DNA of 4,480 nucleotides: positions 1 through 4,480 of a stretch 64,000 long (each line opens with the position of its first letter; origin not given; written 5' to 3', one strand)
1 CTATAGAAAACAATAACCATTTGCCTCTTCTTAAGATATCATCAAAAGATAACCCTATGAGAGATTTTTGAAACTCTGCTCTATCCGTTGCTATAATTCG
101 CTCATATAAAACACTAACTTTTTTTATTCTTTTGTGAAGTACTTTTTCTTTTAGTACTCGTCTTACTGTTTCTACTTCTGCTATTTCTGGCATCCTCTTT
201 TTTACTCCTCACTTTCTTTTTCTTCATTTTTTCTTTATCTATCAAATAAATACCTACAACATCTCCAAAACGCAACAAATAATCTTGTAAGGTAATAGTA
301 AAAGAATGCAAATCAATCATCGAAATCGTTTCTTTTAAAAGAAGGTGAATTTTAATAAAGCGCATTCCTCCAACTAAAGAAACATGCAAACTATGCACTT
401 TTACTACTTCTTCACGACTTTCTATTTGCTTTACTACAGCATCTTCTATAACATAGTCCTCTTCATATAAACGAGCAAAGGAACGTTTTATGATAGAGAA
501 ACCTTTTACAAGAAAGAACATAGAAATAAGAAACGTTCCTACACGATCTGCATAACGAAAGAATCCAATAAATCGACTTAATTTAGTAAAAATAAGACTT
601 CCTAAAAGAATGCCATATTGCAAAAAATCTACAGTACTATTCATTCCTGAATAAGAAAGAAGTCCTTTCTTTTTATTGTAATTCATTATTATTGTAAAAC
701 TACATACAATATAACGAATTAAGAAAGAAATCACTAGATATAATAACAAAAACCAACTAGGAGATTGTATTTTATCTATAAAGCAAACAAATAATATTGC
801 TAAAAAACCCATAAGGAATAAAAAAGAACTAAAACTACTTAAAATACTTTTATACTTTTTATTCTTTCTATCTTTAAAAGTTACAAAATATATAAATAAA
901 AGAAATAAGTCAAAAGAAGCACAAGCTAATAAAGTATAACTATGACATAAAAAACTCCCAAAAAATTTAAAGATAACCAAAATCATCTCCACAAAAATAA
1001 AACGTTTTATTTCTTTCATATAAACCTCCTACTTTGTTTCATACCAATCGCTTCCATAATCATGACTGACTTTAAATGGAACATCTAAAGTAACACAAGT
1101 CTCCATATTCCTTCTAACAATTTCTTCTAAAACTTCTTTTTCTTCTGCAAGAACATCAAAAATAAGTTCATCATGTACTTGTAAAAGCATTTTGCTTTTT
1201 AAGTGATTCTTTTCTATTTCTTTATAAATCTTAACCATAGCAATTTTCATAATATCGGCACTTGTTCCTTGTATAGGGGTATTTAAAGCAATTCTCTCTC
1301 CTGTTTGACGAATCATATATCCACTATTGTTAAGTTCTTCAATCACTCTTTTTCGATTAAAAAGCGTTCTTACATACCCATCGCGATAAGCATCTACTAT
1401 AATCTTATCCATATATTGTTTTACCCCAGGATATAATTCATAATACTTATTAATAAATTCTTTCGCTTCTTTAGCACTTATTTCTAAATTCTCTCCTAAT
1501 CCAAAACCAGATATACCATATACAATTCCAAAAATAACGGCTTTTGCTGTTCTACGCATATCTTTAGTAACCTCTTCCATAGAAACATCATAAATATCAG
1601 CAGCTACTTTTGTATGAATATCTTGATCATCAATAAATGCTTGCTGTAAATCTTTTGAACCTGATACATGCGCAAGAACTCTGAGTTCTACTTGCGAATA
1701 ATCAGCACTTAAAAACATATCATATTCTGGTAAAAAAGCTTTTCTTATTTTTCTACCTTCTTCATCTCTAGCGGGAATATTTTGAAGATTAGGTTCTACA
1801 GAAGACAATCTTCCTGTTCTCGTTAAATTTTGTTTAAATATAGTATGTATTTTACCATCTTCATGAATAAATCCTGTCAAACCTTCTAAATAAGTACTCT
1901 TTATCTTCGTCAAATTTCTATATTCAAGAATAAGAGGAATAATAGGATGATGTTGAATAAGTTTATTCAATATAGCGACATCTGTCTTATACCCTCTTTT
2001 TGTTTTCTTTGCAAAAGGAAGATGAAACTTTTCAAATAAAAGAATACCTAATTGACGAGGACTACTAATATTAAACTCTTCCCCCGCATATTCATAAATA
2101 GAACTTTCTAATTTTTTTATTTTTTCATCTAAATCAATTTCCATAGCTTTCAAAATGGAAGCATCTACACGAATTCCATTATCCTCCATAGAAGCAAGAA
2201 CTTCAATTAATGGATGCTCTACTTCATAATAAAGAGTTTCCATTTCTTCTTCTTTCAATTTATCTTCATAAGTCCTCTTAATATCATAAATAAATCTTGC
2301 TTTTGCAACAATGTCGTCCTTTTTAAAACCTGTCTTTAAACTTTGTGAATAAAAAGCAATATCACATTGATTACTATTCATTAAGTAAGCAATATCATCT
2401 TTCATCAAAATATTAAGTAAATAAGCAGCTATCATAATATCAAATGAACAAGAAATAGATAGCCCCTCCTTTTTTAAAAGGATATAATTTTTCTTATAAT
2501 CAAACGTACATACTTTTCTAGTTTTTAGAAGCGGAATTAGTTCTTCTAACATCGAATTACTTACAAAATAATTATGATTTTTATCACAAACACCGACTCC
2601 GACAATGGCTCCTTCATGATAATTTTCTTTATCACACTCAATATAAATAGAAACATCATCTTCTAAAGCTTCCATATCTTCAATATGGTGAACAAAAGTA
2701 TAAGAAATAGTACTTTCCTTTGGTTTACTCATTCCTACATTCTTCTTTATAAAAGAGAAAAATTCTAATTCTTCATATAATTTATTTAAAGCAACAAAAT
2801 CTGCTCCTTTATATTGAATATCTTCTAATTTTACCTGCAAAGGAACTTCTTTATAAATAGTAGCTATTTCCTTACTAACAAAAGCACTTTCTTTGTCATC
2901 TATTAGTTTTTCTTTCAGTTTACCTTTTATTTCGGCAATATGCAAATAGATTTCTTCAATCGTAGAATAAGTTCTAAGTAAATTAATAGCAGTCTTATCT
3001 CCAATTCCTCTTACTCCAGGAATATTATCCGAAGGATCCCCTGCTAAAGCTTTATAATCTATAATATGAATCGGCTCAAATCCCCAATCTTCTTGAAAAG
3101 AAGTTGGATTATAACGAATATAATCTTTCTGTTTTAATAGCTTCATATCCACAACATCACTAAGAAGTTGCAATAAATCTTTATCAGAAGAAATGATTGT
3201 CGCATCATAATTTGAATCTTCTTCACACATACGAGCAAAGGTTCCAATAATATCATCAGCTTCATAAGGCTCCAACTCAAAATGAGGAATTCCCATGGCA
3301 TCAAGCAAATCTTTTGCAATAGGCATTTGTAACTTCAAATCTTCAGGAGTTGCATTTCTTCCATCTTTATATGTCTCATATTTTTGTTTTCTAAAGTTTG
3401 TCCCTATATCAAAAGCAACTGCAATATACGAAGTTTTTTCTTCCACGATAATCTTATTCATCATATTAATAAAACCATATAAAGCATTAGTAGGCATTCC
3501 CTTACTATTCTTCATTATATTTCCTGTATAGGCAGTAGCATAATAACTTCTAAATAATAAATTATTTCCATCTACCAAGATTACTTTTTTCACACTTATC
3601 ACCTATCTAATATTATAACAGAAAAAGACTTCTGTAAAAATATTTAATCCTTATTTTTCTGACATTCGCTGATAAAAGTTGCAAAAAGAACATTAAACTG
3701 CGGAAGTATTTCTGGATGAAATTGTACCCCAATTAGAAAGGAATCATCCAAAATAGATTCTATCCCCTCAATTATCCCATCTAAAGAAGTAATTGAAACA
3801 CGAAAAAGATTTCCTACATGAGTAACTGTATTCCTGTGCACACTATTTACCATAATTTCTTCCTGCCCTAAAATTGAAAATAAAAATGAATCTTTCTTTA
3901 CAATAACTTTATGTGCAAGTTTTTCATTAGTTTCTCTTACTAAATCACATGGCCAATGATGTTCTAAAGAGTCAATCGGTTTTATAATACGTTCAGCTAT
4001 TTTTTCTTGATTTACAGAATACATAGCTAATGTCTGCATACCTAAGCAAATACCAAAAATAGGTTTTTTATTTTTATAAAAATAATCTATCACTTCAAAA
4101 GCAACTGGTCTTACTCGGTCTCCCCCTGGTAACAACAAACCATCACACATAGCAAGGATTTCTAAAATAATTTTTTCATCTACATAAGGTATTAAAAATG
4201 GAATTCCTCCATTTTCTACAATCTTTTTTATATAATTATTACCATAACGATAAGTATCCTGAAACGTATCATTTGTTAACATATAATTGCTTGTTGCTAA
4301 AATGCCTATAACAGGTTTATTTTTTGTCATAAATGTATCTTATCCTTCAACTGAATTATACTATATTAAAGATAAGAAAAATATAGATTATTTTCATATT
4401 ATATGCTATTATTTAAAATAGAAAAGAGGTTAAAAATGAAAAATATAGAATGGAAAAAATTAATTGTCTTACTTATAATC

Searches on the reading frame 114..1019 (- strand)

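Call 66: search_protein_families(library=pfam, proteins=[window:114-1019:-])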
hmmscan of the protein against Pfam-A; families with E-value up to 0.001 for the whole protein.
window:114-1019:- (301 aa): 2 families
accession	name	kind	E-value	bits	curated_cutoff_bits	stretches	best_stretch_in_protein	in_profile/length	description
PF16916.11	ZT_dimer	-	5e-07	30.1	26.7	1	191-246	5-60/78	Dimerisation domain of Zinc Transporter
PF01545.26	Cation_efflux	-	1.9e-06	28.2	26.6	1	6-184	3-197/198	Cation efflux family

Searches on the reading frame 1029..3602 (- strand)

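Call 52: search_protein_families(library=pfam, proteins=[window:1029-3602:-])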
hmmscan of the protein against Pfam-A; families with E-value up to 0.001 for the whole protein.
window:1029-3602:- (857 aa): 4 families
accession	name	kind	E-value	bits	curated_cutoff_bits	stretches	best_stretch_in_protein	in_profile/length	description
PF00476.26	DNA_pol_A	-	2e-150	501.4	34.3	1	483-855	3-381/381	DNA polymerase family A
PF02739.22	5_3_exonuc_N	-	3e-54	183.6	34.3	1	6-174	1-164/164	5'-3' exonuclease, N-terminal resolvase-like domain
PF01367.25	5_3_exonuc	-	6.2e-32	110.4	40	1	176-268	2-95/97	5'-3' exonuclease, C-terminal SAM fold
PF22619.2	DNA_polI_exo1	-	7.8e-15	55.3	27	1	319-412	1-101/140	DNA polymerase I, ribonuclease H-like domain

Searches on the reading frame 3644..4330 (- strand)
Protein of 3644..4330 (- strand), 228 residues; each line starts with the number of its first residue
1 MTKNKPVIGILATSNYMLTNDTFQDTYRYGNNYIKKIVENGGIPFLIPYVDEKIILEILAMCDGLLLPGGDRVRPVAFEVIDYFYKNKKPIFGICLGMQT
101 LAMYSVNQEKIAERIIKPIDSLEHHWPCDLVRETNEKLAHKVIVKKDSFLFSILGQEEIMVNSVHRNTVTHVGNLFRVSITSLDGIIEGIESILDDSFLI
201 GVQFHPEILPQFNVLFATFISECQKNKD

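Call 66: search_protein_families(library=pfam, proteins=[window:3644-4330:-])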
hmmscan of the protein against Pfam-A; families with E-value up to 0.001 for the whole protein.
window:3644-4330:- (228 aa): 3 families
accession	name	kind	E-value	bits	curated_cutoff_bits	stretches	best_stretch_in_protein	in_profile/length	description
PF07722.19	Peptidase_C26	-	6.5e-39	134.4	20.5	2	79-207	96-219/219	Peptidase C26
PF00117.34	GATase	-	5.1e-18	65.8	22.8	1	32-210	12-175/190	Glutamine amidotransferase class-I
PF01965.30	DJ-1_PfpI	-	0.00014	22.2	26.6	1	62-108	62-114/165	DJ-1/PfpI family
